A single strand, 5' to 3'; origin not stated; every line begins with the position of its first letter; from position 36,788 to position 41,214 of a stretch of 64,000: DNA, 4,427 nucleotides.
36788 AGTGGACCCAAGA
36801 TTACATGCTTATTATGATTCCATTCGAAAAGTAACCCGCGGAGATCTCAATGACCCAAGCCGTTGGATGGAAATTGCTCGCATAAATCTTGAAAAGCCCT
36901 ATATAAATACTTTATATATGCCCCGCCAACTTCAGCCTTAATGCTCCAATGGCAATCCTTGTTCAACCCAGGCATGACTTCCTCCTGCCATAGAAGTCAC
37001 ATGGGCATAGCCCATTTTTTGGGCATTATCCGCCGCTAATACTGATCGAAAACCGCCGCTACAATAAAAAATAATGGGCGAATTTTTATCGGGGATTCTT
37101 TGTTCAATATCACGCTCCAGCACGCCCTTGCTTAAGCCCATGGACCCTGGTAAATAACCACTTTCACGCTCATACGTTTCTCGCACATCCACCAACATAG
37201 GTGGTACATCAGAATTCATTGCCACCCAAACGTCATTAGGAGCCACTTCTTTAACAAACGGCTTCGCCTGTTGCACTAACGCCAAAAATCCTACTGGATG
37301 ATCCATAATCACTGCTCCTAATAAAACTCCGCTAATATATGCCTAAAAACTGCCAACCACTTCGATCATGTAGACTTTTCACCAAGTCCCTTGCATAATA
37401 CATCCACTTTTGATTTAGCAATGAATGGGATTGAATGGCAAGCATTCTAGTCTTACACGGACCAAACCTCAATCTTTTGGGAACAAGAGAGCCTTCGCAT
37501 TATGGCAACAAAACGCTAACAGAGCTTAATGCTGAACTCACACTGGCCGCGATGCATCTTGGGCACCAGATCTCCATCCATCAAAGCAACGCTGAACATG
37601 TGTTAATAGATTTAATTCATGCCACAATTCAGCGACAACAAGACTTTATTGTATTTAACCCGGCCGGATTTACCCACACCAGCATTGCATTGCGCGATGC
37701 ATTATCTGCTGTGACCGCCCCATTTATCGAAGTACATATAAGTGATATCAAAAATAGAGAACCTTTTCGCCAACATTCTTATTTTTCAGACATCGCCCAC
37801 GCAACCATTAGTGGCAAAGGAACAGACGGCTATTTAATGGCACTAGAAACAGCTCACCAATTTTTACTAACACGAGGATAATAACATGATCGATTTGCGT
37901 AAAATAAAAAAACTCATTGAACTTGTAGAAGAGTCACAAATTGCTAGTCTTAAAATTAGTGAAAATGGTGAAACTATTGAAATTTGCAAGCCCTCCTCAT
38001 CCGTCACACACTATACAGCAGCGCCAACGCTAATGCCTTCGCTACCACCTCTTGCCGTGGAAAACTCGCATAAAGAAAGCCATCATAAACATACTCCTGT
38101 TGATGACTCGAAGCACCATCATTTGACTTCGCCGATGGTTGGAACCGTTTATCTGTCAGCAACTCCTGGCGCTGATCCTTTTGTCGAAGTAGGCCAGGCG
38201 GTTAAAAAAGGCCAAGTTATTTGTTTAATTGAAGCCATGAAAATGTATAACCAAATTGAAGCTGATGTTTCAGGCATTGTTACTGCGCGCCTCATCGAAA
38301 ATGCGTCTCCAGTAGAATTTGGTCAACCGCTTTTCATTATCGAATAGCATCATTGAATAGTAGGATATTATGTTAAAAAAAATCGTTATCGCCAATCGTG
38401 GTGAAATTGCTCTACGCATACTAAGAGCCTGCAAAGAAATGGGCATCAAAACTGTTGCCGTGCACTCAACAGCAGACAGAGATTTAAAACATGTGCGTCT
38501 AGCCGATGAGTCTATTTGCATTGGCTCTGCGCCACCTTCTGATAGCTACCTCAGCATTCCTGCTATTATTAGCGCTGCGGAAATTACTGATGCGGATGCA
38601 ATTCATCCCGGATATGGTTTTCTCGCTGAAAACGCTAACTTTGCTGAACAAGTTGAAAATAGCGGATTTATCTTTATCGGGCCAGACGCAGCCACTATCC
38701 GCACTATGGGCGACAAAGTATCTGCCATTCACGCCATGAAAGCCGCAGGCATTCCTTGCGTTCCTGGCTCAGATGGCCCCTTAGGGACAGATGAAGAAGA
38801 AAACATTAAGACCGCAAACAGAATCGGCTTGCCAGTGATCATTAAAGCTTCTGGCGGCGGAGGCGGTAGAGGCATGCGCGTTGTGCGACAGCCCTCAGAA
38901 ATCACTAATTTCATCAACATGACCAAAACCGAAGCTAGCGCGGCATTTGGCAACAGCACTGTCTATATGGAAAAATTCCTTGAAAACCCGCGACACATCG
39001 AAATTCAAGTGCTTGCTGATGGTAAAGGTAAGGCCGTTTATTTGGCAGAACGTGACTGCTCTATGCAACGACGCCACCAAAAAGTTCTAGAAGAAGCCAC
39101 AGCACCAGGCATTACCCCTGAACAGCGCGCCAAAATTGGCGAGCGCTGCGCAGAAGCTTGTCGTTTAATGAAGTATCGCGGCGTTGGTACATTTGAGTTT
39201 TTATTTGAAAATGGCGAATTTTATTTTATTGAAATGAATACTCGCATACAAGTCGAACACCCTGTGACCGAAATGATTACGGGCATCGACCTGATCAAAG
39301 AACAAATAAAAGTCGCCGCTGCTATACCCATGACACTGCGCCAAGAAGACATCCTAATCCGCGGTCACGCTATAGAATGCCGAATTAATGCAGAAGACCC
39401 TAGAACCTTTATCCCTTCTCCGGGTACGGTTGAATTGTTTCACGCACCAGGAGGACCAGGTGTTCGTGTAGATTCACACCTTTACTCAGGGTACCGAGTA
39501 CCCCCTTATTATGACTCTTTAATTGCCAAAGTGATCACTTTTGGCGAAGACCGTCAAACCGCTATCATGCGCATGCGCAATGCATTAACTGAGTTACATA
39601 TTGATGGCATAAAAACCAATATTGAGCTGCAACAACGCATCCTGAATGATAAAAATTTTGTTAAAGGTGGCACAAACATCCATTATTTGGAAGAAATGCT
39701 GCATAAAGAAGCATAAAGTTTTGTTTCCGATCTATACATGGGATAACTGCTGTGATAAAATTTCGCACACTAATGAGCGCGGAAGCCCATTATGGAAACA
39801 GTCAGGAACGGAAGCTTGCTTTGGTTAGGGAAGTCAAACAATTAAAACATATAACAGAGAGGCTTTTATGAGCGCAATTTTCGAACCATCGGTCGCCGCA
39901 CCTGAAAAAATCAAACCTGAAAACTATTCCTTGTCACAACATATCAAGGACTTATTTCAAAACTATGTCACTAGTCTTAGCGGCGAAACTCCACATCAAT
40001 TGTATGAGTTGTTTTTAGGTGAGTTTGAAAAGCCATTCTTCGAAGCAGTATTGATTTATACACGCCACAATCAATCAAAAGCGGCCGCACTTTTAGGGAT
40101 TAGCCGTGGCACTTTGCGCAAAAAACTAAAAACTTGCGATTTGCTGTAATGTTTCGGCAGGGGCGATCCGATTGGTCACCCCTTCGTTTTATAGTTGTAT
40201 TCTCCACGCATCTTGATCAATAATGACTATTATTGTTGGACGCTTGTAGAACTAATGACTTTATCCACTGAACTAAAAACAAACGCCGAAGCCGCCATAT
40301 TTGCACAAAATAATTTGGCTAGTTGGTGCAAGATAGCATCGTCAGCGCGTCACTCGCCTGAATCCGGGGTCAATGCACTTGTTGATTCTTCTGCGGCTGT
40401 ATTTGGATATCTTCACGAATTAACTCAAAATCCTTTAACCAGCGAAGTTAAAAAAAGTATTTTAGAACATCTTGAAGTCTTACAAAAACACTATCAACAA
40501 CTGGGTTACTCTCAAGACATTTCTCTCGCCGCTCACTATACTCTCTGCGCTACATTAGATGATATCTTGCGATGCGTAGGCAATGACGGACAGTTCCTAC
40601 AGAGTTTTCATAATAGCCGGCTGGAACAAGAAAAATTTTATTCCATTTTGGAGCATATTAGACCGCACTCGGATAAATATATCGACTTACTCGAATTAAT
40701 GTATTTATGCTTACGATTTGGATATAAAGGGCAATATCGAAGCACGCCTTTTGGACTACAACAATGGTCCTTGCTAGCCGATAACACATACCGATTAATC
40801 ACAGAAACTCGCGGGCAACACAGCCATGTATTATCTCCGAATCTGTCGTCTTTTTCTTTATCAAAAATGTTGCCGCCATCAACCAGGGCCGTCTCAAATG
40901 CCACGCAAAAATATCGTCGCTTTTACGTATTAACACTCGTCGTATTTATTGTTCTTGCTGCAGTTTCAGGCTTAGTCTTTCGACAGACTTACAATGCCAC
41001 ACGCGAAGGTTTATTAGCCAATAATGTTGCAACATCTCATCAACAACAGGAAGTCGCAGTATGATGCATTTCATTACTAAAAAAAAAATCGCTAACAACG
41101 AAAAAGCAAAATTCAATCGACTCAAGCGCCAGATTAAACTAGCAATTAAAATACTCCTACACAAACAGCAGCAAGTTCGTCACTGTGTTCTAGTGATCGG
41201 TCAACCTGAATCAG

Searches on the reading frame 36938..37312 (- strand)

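Call 12: search_protein_families(library=ncbifam, max_evalue=0.00001, proteins=[window:36938-37312:-])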
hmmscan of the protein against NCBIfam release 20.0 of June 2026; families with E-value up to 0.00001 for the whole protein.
window:36938-37312:- (124 aa): 8 families
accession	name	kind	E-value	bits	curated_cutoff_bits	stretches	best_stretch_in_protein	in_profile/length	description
NF006444.0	PRK08762.1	equivalog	5.6e-26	91.1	449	1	12-123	6-115/387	molybdopterin-synthase adenylyltransferase MoeB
NF045521.1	rhoda_near_glyco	subfamily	3.1e-10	40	145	1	38-122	32-115/144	rhodanese homology domain-containing protein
NF045694.1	seleno_TsoB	exception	2.1e-08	32.7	805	1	32-123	55-157/572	rhodanese/DsbD fusion-like selenoprotein TsoB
NF005902.0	PRK07878.1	equivalog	2.9e-08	33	647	1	22-118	288-384/392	adenylyltransferase/sulfurtransferase MoeZ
TIGR02981.1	phageshock_pspE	exception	4.2e-08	33.4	126.3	1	41-111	24-92/101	thiosulfate sulfurtransferase PspE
NF007627.0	PRK10287.1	equivalog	1.2e-07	31.9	102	1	41-110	26-93/104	thiosulfate sulfurtransferase PspE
NF001133.1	PRK00142.1-1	equivalog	1.8e-07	30.9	170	1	18-117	103-205/229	oxygen-dependent tRNA uridine(34) hydroxylase TrhO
NF001195.0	PRK00162.1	equivalog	4.3e-06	27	102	1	37-119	20-100/108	thiosulfate sulfurtransferase GlpE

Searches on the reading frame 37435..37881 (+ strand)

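Call 12: search_protein_families(library=ncbifam, max_evalue=0.00001, proteins=[window:37435-37881:+])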
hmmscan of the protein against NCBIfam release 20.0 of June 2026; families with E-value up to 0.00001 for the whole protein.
window:37435-37881:+ (148 aa): 5 families
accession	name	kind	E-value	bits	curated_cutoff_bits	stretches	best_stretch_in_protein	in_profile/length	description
NF003804.0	PRK05395.1-1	subfamily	1.2e-61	206.8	195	1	2-143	5-146/151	type II 3-dehydroquinate dehydratase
NF003807.0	PRK05395.1-4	subfamily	1.7e-51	173.7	130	1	2-141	4-142/148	type II 3-dehydroquinate dehydratase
TIGR01088.1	aroQ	equivalog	2.3e-51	173.1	169.85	1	4-142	2-139/141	type II 3-dehydroquinate dehydratase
NF003806.0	PRK05395.1-3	subfamily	9.5e-51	171.1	171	1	2-143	3-143/149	type II 3-dehydroquinate dehydratase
NF003805.0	PRK05395.1-2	subfamily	2.4e-50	169.9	146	1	1-143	1-142/147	type II 3-dehydroquinate dehydratase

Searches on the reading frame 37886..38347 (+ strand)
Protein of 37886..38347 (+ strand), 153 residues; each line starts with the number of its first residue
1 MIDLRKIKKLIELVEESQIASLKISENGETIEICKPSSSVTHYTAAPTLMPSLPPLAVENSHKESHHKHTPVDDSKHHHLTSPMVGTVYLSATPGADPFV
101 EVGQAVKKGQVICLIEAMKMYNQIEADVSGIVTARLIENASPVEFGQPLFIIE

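Call 12: search_protein_families(library=ncbifam, max_evalue=0.00001, proteins=[window:37886-38347:+])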
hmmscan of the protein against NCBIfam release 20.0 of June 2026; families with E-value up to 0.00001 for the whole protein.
window:37886-38347:+ (153 aa): 12 families
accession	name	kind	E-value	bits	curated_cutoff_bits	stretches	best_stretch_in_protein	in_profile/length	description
TIGR00531.1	BCCP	equivalog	2.3e-46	158.1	115.2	1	2-153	1-155/156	acetyl-CoA carboxylase biotin carboxyl carrier protein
NF005457.0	PRK07051.1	equivalog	8.6e-23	80.3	87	1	77-153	3-79/80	acetyl-CoA carboxylase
NF006761.0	PRK09282.1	domain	8.4e-19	67.4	402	1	14-153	459-590/591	pyruvate carboxylase subunit B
NF009554.0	PRK12999.1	equivalog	1.9e-10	39.2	965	1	58-150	1057-1143/1147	pyruvate carboxylase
NF005117.0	PRK06549.1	equivalog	2e-10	41.3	159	1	44-152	26-129/130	acetyl-CoA carboxylase biotin carboxyl carrier protein subunit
NF004173.0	PRK05641.1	equivalog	5.6e-10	40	199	1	15-150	18-150/153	putative acetyl-CoA carboxylase biotin carboxyl carrier protein subunit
NF010643.0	PRK14040.1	subfamily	7.4e-10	37.9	892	1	54-152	524-594/595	oxaloacetate decarboxylase subunit alpha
TIGR01235.1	pyruv_carbox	equivalog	7.5e-09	33.6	1114.45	1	59-149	1056-1139/1143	pyruvate carboxylase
NF047903.1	MmDecMmdC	equivalog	8.2e-09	36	200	1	67-148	45-127/132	methylmalonyl-CoA decarboxylase subunit gamma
TIGR01108.1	oadA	equivalog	1.4e-08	33.7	756.5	1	63-147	502-580/582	sodium-extruding oxaloacetate decarboxylase subunit alpha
TIGR02712.1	urea_carbox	equivalog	1.9e-08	32.5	1303.85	1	67-153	1123-1201/1201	urea carboxylase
NF006079.0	PRK08225.1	equivalog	5.2e-06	26.4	95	1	100-152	17-69/70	acetyl-CoA carboxylase biotin carboxyl carrier protein subunit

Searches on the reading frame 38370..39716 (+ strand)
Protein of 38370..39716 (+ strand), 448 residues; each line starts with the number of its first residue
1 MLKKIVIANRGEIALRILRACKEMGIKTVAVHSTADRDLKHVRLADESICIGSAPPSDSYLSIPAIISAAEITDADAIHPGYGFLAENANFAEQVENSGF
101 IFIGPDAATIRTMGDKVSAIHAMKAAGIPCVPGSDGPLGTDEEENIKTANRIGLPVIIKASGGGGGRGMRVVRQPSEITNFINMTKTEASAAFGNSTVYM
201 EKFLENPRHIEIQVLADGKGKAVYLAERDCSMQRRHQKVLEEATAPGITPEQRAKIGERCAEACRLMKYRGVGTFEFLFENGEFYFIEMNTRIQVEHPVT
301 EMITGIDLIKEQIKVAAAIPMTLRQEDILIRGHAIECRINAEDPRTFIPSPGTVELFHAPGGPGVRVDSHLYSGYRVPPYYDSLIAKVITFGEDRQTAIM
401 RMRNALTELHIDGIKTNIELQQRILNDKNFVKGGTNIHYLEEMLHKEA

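Call 12: search_protein_families(library=ncbifam, max_evalue=0.00001, proteins=[window:38370-39716:+])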
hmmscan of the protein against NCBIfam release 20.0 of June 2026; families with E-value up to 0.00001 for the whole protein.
window:38370-39716:+ (448 aa): 21 families
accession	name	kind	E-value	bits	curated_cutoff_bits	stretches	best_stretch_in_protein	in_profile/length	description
NF006367.0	PRK08591.1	subfamily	1.1e-232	772.6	597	1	1-446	1-447/451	acetyl-CoA carboxylase biotin carboxylase subunit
TIGR00514.1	accC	equivalog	4.7e-230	764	626.5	1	1-446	1-447/449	acetyl-CoA carboxylase biotin carboxylase subunit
NF006406.0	PRK08654.1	equivalog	2e-194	646.8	739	1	1-443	1-443/499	acetyl-CoA carboxylase biotin carboxylase subunit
NF004085.0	PRK05586.1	equivalog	3.4e-189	629.4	723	1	1-446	1-447/448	acetyl-CoA carboxylase biotin carboxylase subunit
NF009471.0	PRK12833.1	equivalog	3.1e-180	599.7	686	1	2-446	5-450/467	acetyl-CoA carboxylase biotin carboxylase subunit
NF006286.0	PRK08462.1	equivalog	5.7e-173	575.9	740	1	2-442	4-443/445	acetyl-CoA carboxylase biotin carboxylase subunit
NF009554.0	PRK12999.1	equivalog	3.8e-170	568.1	965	1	2-442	5-454/1147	pyruvate carboxylase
NF005525.0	PRK07178.1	equivalog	3.7e-166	553.4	768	1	1-442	1-441/471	acetyl-CoA carboxylase biotin carboxylase subunit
TIGR01235.1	pyruv_carbox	equivalog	3.5e-156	521.6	1114.45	1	4-441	1-449/1143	pyruvate carboxylase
NF006287.0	PRK08463.1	equivalog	4.6e-153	510.5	775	1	1-445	1-446/479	acetyl-CoA carboxylase subunit A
TIGR02712.1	urea_carbox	equivalog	1.5e-146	489.9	1303.85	1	3-444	2-443/1201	urea carboxylase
TIGR01369.1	CPSaseII_lrg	equivalog_domain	5.3e-17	60.8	1027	1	89-318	643-866/1052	carbamoyl-phosphate synthase (glutamine-hydrolyzing) large subunit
NF003671.0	PRK05294.1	equivalog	2.1e-14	52.2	599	1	89-318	640-863/1058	carbamoyl-phosphate synthase large subunit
NF004679.0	PRK06019.1-5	equivalog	7.7e-11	41.4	326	1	90-290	76-265/376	5-(carboxyamino)imidazole ribonucleotide synthase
NF002378.0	PRK01372.1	subfamily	1.2e-10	40.6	243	1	115-291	100-269/305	D-alanine--D-alanine ligase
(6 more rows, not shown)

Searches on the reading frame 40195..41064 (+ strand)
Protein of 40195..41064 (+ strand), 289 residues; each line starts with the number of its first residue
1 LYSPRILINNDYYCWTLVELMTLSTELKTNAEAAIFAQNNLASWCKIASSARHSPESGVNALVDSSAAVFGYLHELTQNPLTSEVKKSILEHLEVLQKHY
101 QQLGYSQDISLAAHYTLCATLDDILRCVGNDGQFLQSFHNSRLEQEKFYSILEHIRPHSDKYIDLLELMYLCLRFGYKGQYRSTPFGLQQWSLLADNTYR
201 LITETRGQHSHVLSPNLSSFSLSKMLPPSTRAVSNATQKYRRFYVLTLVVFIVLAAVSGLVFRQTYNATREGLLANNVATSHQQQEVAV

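Call 8: search_protein_families(library=ncbifam, proteins=[window:40195-41064:+])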
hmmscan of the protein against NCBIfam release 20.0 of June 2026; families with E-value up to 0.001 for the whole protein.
window:40195-41064:+ (289 aa): 5 families
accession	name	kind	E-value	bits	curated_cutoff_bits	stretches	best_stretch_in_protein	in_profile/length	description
NF038228.1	IcmH_DotU_IVB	equivalog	4.5e-30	104.9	50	1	57-250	36-227/258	type IVB secretion system protein IcmH/DotU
TIGR03349.1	IV_VI_DotU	subfamily_domain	1.3e-28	100.2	89.95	1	60-257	1-194/211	DotU/TssL family secretion system protein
NF005444.0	PRK07033.1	equivalog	3.3e-22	79.1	520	1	45-226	33-223/438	DotU family type VI secretion system protein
NF005999.0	PRK08126.1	subfamily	1.4e-13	50.4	571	1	81-224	86-236/432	hypothetical protein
NF005445.0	PRK07034.1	equivalog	8.6e-07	28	703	1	82-210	166-295/536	hypothetical protein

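Call 9: search_protein_families(library=pfam, proteins=[window:40195-41064:+])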
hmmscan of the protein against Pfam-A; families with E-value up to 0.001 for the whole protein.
window:40195-41064:+ (289 aa): 1 family
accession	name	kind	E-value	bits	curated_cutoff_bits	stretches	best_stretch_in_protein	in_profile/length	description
PF09850.14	DotU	-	2.7e-29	102.7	27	1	62-257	2-199/205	Type VI secretion system protein DotU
